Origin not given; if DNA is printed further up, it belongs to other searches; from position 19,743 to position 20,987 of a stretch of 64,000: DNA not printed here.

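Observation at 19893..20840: PstS phosphate-binding lipoprotein appears circularly permuted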

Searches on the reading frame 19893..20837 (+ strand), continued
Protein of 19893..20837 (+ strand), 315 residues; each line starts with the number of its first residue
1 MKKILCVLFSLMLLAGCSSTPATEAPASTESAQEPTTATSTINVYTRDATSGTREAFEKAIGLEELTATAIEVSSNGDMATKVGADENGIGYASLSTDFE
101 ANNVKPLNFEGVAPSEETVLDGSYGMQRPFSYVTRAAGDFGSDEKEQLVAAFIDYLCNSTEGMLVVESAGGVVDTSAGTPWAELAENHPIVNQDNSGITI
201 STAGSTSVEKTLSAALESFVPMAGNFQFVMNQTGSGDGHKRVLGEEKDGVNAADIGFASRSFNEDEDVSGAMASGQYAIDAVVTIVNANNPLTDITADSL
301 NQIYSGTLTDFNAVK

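Call 6: find_homologous_proteins(query=window:19893-20837:+, max_evalue=0.001)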
Query window:19893-20837:+ (315 aa): 2066 proteins with E <= 0.001 among 6113 candidates; the best 120 are listed.
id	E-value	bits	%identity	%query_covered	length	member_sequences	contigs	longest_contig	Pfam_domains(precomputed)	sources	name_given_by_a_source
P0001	2.3e-197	672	100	100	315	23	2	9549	PF12849.13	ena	-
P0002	7.0e-177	605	90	100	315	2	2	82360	PF12849.13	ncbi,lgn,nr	ncbi:MAG: substrate-binding domain-containing protein [Erysipelotrichaceae bacterium]|nr:substrate-b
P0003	2.9e-175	600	90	100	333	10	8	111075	PF12849.13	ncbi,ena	-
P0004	2.8e-174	596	89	100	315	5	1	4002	PF12849.13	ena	-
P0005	4.5e-145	500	80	88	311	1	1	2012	PF12849.13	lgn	-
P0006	1.3e-142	492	75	96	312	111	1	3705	PF12849.13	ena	-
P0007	2.3e-140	485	73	100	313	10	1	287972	PF12849.13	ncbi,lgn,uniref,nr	ncbi:substrate-binding domain-containing protein [Anaerorhabdus sp.]|uniref:substrate-binding domain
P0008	1.0e-138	480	72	100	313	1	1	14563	PF12849.13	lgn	-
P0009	6.3e-138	477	76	90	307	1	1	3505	PF12849.13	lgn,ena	-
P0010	3.5e-137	475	72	100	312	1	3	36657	PF12849.13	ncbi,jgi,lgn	jgi:phosphate transport system substrate-binding protein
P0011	4.1e-136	471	71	100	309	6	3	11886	PF12849.13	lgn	-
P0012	7.8e-136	470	71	100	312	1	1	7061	PF12849.13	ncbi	ncbi:MAG: substrate-binding domain-containing protein [Anaerorhabdus sp.]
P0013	9.0e-136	470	71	100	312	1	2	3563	PF12849.13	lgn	-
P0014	1.1e-134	466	70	100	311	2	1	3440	PF12849.13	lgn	-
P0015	1.7e-134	466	71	100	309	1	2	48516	PF12849.13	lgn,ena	-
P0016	2.5e-134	465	71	100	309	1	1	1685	PF12849.13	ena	-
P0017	4.6e-133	461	70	100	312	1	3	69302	PF12849.13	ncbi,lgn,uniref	ncbi:substrate-binding domain-containing protein [Anaerorhabdus sp.]|uniref:substrate-binding domain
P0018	6.6e-133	461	70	100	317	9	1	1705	PF12849.13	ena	-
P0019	3.3e-132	458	70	100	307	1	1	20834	PF12849.13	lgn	-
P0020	2.4e-130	452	69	100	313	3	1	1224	PF12849.13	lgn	-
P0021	3.3e-130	452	70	100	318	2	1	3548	PF12849.13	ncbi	-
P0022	4.8e-129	448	70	100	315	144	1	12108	PF12849.13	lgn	-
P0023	3.6e-128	445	67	100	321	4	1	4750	PF12849.13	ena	-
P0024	8.4e-128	444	69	100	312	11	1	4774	PF12849.13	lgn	-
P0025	9.4e-128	444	68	100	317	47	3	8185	PF12849.13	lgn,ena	-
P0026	1.1e-127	443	66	100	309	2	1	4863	PF12849.13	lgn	-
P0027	2.6e-127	442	68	100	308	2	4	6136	PF12849.13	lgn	-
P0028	3.1e-127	442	70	95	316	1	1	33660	PF12849.13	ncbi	-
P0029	1.1e-126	440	67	100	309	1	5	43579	PF12849.13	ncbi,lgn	-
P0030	2.1e-126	439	67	100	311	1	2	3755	PF12849.13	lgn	-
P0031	2.3e-126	439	67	100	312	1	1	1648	PF12849.13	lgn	-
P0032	3.7e-126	438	67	100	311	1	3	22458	PF12849.13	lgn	-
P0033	7.8e-125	434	73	92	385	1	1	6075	PF12849.13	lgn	-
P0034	8.3e-125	434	66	100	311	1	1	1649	PF12849.13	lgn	-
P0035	9.8e-125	434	69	95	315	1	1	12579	PF12849.13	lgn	-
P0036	1.0e-124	434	66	100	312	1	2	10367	PF12849.13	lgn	-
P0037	1.2e-124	434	72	89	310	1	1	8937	PF12849.13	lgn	-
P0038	1.3e-124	433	66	100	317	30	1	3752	PF12849.13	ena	-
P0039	2.0e-124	433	67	100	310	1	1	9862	PF12849.13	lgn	-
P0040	2.1e-124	433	67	100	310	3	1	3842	PF12849.13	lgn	-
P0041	4.0e-124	432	72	89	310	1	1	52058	PF12849.13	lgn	-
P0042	8.9e-124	431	67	99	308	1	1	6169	PF12849.13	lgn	-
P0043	1.4e-123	430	67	100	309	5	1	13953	PF12849.13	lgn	-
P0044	1.6e-123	430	66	100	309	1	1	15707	PF12849.13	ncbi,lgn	-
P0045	2.0e-123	429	66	100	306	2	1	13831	PF12849.13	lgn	-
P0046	6.2e-123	428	68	95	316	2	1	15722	PF12849.13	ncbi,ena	-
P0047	3.0e-122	426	72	89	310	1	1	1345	PF12849.13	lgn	-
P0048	2.4e-121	423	77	83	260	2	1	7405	PF12849.13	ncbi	ncbi:MAG: substrate-binding domain-containing protein, partial [Anaerorhabdus sp.]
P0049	4.3e-121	422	66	100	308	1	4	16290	PF12849.13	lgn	-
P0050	6.3e-121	421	66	100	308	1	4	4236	PF12849.13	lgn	-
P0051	1.1e-120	420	66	100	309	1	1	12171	PF12849.13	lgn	-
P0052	2.1e-120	420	65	99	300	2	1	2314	PF12849.13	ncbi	-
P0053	2.6e-120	419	65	99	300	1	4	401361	PF12849.13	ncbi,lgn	-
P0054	4.3e-120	419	66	100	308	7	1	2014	PF12849.13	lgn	-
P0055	7.6e-120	418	64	100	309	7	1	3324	PF12849.13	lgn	-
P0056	1.2e-119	417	64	100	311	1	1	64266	PF12849.13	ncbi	-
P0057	1.4e-119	417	66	100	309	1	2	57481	PF12849.13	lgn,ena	-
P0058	2.4e-119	416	66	98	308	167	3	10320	PF12849.13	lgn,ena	-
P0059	2.7e-119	416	63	100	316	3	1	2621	PF12849.13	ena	-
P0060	2.9e-119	416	65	100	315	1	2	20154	PF12849.13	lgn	-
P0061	6.1e-119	415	64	99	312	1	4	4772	PF12849.13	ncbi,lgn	ncbi:MAG: substrate-binding domain-containing protein [Erysipelotrichaceae bacterium]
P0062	8.6e-119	414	65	100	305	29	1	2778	PF12849.13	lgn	-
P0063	9.0e-119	414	66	100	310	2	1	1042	PF12849.13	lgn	-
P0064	1.1e-118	414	66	99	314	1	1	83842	PF12849.13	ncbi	-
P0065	1.8e-118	413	66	100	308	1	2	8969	PF12849.13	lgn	-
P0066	1.1e-117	411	65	100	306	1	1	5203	PF12849.13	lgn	-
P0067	1.4e-117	410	65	100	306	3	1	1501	PF12849.13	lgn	-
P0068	1.8e-117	410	65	98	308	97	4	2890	PF12849.13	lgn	-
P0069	2.8e-117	409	64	100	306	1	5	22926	PF12849.13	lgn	-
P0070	3.4e-117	409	63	100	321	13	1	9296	PF12849.13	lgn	-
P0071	4.1e-117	409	63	100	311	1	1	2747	PF12849.13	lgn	-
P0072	8.5e-117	408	65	94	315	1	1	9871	PF12849.13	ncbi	-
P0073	1.5e-116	407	61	96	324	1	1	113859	PF12849.13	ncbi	-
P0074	1.9e-116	407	67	93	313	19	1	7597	PF12849.13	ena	-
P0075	2.6e-116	406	66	96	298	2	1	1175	PF12849.13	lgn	-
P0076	3.7e-116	406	74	83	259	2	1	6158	PF12849.13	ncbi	ncbi:substrate-binding domain-containing protein, partial [Anaerorhabdus sp.]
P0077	6.6e-116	405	62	100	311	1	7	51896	PF12849.13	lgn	-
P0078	1.1e-115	404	63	100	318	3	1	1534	PF12849.13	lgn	-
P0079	1.1e-115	404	64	100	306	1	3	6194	PF12849.13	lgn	-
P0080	1.3e-115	404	64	100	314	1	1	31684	PF12849.13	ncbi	-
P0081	1.6e-115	404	69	87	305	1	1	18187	PF12849.13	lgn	-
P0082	2.5e-115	403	68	91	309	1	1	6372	PF12849.13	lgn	-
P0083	4.1e-115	402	63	100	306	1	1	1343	PF12849.13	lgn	-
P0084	2.9e-114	399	62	100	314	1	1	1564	PF12849.13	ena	-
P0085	3.6e-114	399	68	87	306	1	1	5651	PF12849.13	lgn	-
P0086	4.4e-114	399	66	87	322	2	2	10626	PF12849.13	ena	-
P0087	4.7e-114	399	62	100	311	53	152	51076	PF12849.13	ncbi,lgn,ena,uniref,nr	ncbi:substrate-binding domain-containing protein [Amedibacterium intestinale]|uniref:substrate-bindi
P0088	8.5e-114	398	69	87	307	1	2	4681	PF12849.13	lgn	-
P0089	9.8e-114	398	61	99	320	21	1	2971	PF12849.13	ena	-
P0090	1.2e-113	397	63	96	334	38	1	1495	PF12849.13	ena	-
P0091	1.9e-113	397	62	100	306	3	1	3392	PF12849.13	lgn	-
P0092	2.1e-113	397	62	100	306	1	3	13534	PF12849.13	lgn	-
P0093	2.5e-113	396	61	100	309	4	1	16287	PF12849.13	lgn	-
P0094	2.7e-113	396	63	100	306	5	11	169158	PF12849.13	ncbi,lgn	ncbi:MAG: substrate-binding domain-containing protein [Erysipelotrichaceae bacterium]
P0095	3.0e-113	396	67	89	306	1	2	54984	PF12849.13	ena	-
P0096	3.3e-113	396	68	87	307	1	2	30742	PF12849.13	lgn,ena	-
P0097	1.0e-112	394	68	87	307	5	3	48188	PF12849.13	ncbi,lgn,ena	-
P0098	1.6e-112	394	61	100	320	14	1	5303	PF12849.13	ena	-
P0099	1.8e-112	394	61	100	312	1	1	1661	PF12849.13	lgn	-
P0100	2.3e-112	393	66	87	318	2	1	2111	PF12849.13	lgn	-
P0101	2.8e-112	393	62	99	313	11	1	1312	PF12849.13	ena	-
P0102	3.8e-112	392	62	100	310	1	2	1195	PF12849.13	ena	-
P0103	4.2e-112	392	61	100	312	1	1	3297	PF12849.13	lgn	-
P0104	1.3e-111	391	67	89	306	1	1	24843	PF12849.13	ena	-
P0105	1.5e-111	391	61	99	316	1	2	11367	PF12849.13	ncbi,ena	-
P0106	1.7e-111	390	60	100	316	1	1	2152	PF12849.13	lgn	-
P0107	2.1e-111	390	61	100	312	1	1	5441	PF12849.13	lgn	-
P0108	3.2e-111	389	62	100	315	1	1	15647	PF12849.13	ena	-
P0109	4.5e-111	389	62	99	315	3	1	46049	PF12849.13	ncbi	-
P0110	4.9e-111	389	62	100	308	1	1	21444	PF12849.13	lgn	-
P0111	1.0e-110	388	62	99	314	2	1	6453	PF12849.13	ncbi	-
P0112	1.2e-110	388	64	88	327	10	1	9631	PF12849.13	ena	-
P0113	1.6e-110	387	58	100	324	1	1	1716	PF12849.13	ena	-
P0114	4.4e-110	386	61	100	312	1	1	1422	PF12849.13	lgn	-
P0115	4.5e-110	386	61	100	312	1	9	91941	PF12849.13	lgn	-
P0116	4.6e-110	386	66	87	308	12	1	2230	PF12849.13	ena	-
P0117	5.8e-110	385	61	100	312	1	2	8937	PF12849.13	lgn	-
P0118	6.0e-110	385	62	100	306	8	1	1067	PF12849.13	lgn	-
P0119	6.1e-110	385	66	89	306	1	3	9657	PF12849.13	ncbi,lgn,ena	-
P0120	6.3e-110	385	61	100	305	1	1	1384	PF12849.13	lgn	-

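Call 19: search_protein_representatives(protein=window:19893-20837:+)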
Query: 315 residues. Proteins with E-value up to 0.001 (for the whole library): 2423; up to 1e-10: 638; up to 1e-30: 68. The best 150 are listed.
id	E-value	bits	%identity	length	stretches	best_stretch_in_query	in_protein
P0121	1.1e-191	651.7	58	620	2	36-314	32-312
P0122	9.2e-110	383.0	67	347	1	20-310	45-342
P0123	4.5e-103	361.0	43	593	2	1-313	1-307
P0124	3.3e-101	354.9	42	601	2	31-311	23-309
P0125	1.2e-91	323.6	58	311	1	28-311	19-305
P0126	2.5e-91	322.4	57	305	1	1-313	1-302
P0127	6.5e-87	308.0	56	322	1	2-314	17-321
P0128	8.6e-77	274.8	40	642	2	33-315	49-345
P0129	2.2e-75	270.2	49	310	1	28-311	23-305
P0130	2.7e-73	263.3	59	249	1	34-253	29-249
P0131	1.5e-65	237.9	46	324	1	3-309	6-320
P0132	1.9e-65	237.6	48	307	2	38-193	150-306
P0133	7.6e-62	225.7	46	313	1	1-307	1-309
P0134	1.5e-61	224.8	54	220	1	2-217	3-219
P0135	2.1e-60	221.0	42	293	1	40-311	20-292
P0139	2.0e-56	207.9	46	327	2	138-313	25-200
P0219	2.6e-24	102.6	33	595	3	41-314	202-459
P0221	4.3e-24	101.9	32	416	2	41-314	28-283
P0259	4.8e-20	88.6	36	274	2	42-136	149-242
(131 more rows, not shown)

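Call 21: predict_structure(protein=window:19893-20837:+)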
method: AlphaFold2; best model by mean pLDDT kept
length: 315 residues; sequences in the alignment: 1
mean_pLDDT: 32.9   pTM: 0.20
mean pLDDT of the five models: 32.9, 30.1, 28.9, 28.8, 25.6
residues with pLDDT >= 90: 0; 70-90: 0; 50-70: 18; < 50: 297
segments of 3 or more residues with pLDDT < 50: 22-315
pLDDT, mean of each block of 10 residues (from residue 1): 56 51 43 29 31 39 31 26 29 27 27 26 26 30 38 37 33 38 40 30 29 33 28 28 31 29 35 29 28 34 32 27
secondary structure, 60 per line:
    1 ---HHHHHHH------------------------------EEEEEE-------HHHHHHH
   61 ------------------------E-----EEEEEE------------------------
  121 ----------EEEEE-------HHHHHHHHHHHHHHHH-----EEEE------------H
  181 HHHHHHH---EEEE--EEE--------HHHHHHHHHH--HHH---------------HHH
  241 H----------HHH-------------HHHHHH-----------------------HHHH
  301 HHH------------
elements in order: H4-10 E41-46 H54-60 E91-96 E131-135 H143-158 E164-167 H180-187 E191-194 E197-199 H208-217 H238-241 H268-273 H297-303

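Call 39: predict_structure(alignment_id=A1)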
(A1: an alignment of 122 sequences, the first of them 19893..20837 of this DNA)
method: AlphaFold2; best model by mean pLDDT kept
length: 315 residues; sequences in the alignment: 122
mean_pLDDT: 92.4   pTM: 0.84
mean pLDDT of the five models: 92.4, 92.2, 92.2, 91.3, 91.1
residues with pLDDT >= 90: 271; 70-90: 6; 50-70: 34; < 50: 4
segments of 3 or more residues with pLDDT < 50: none
pLDDT, mean of each block of 10 residues (from residue 1): 55 58 61 57 96 94 98 97 98 97 98 98 97 99 99 99 98 98 99 99 97 99 98 96 98 98 97 98 98 98 98 89
secondary structure, 60 per line:
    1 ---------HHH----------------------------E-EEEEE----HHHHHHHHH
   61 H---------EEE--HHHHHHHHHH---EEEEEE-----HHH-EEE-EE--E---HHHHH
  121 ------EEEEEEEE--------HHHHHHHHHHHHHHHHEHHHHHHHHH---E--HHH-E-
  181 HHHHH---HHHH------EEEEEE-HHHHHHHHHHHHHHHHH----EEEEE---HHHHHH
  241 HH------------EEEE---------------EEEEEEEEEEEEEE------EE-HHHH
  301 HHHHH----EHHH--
elements in order: E43-47 H52-61 E71-73 H76-85 E89-94 E104-106 H116-120 E127-134 H143-158 H160-168 H181-185 H189-192 E199-204 H206-222 E227-231 H235-242 E255-258 E274-287 H297-305

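Call 42: fold_search(model_id=the predicted structure, library=pdb)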
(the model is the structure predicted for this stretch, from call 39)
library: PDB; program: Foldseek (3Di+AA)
matches with E <= 10: 814; with E <= 0.001: 13
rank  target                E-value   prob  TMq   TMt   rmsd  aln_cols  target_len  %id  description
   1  4h1x                  3.3e-24  1.00  0.72  0.87   2.5       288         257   27  Crystal structure of a phosphate ABC transporter, phosphate-binding protein (SP_2084) from Streptococcus pneumoniae TIGR (released 2012-10-17)
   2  5nxx_C                8.3e-06  1.00  0.41  0.47   8.2       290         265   11  Crystal structure of OpuAC from B. subtilis in complex with Arsenobetaine (released 2018-03-28)
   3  2b4m_A                1.0e-05  1.00  0.43  0.50   7.8       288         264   16  Crystal structure of the binding protein OpuAC in complex with proline betaine (released 2006-03-21)
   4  2b4l                  1.5e-05  1.00  0.43  0.48   7.4       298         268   16  Crystal structure of the binding protein OpuAC in complex with glycine betaine (released 2006-03-21)
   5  3chg_A                3.3e-05  1.00  0.42  0.49   7.3       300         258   14  The compatible solute-binding protein OpuAC from Bacillus subtilis in complex with DMSA (released 2008-08-12)
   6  11te                  3.7e-05  1.00  0.30  0.40   8.2       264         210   12  Crystal Structure of ATP phosphoribosyltransferase from Bordetella pertussis (released 2026-03-25)
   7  6fu7_C                1.9e-04  1.00  0.31  0.41   7.1       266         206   12  ATP phosphoribosyltransferase (HisZG ATPPRT) from Psychrobacter arcticus in complex with PRATP (released 2018-10-24)
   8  6fua_D                4.3e-04  1.00  0.31  0.42   7.2       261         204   12  ATP phosphoribosyltransferase (HisZG ATPPRT) from Psychrobacter arcticus in complex with PRPP and ADP (released 2018-10-24)
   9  3chg_D                4.6e-04  1.00  0.42  0.50   7.9       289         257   16  The compatible solute-binding protein OpuAC from Bacillus subtilis in complex with DMSA (released 2008-08-12)
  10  6fca                  7.5e-04  0.99  0.30  0.40   7.2       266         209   12  Catalytic subunit HisG from Psychrobacter arcticus ATP phosphoribosyltransferase (HisZG ATPPRT) in complex with PRPP (released 2018-10-24)
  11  6fua_C                8.5e-04  0.99  0.31  0.42   7.1       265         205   12  ATP phosphoribosyltransferase (HisZG ATPPRT) from Psychrobacter arcticus in complex with PRPP and ADP (released 2018-10-24)
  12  7dah_D                9.1e-04  0.97  0.30  0.32   8.1       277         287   10  Adenosine triphosphate phosphoribosyltransferase from Vibrio cholerae in complex with ATP and PRPP (released 2021-10-20)
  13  7dah_F                9.1e-04  0.97  0.29  0.31   9.8       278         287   10  Adenosine triphosphate phosphoribosyltransferase from Vibrio cholerae in complex with ATP and PRPP (released 2021-10-20)
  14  5m8h_F                1.2e-03  0.99  0.31  0.41   7.0       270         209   12  ATP phosphoribosyltransferase (HisZG ATPPRT) from Psychrobacter arcticus (released 2017-09-06)
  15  5m8h_G                1.2e-03  0.99  0.31  0.41   6.9       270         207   12  ATP phosphoribosyltransferase (HisZG ATPPRT) from Psychrobacter arcticus (released 2017-09-06)
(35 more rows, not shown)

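Call 48: find_related_loci(query=A1, collection=genome_contigs, flank=6000)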
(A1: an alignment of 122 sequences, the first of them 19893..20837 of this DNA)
Query A1 (315 aa) in genome_contigs; peptide patterns used: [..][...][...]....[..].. (x = any residue, [..] = any of these).
600 stretches matched a pattern (row limit reached: there are more); 571 encode a relative of the query (tblastn E <= 1e-3); the best 80 are kept; 80 distinct loci.
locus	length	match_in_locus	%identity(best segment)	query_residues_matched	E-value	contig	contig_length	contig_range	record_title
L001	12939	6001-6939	74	1-315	2e-151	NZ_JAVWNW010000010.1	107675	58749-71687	MAG: Anaerorhabdus sp. isolate CGS3Y1-bin16 NODE_113_length_107675_cov_97.717645, whole genome shotgun sequence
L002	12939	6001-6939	71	1-315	1e-147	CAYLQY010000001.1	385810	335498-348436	MAG TPA_asm: uncultured Erysipelotrichaceae bacterium isolate SRP242652_co2_199 genome assembly, contig: NODE_6_length_3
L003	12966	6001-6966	67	1-314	2e-130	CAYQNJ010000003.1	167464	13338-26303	MAG TPA_asm: uncultured Erysipelotrichaceae bacterium isolate SRP192927_co5_667 genome assembly, contig: NODE_23_length_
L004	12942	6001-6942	64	1-315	2e-126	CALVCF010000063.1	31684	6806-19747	MAG: uncultured Erysipelotrichaceae bacterium isolate E27__bin230 genome assembly, contig: E27__k127_6091149, whole geno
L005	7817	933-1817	65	15-311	4e-122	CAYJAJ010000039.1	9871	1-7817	MAG TPA_asm: uncultured Holdemania sp. isolate ERP123703_co1_16 genome assembly, contig: NODE_7239_length_9871_cov_12.59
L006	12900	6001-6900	70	16-315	2e-133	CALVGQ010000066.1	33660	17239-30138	MAG: uncultured Erysipelotrichaceae bacterium isolate E09__bin1 genome assembly, contig: E09__k127_3992454, whole genome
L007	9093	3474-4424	60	1-315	3e-119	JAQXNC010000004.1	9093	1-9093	MAG: Bacillota bacterium isolate SUG1343 k141_62057, whole genome shotgun sequence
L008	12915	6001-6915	60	1-315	9e-119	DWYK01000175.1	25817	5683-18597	MAG TPA_asm: Candidatus Merdibacter merdigallinarum isolate ChiGjej6B6-453 ChiGjej6B6M5__C284557_L25817_SAMN08009849, wh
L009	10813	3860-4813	61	2-315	4e-115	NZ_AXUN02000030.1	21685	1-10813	Youngiibacter fragilis 232.1 contig_125, whole genome shotgun sequence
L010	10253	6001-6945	57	1-315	4e-113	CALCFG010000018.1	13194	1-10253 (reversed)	MAG TPA_asm: uncultured Erysipelotrichaceae bacterium isolate ERR318692_bin.85_CONCOCT_v1.1_MAG genome assembly, contig:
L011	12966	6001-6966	53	1-315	7e-101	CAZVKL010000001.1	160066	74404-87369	MAG TPA_asm: uncultured Erysipelothrix sp. isolate SRP274231_co1_124 genome assembly, contig: NODE_6_length_160066_cov_2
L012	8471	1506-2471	55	1-315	5e-99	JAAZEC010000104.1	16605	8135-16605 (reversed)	MAG: Erysipelothrix sp. isolate AS09scLD_263 100338_AS09, whole genome shotgun sequence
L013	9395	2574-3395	56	39-311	2e-96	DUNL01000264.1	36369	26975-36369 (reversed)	MAG TPA_asm: Clostridiaceae bacterium isolate AS05jafATM_70 18075_AS05, whole genome shotgun sequence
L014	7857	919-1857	52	1-315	5e-96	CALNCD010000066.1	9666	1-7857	MAG TPA_asm: uncultured Erysipelotrichaceae bacterium isolate SRR1561996_bin.160_CONCOCT_v1.1_MAG genome assembly, conti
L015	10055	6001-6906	50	16-315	3e-91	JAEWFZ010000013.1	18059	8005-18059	MAG: Bacillota bacterium isolate OH_PBlB_205 k127_689757, whole genome shotgun sequence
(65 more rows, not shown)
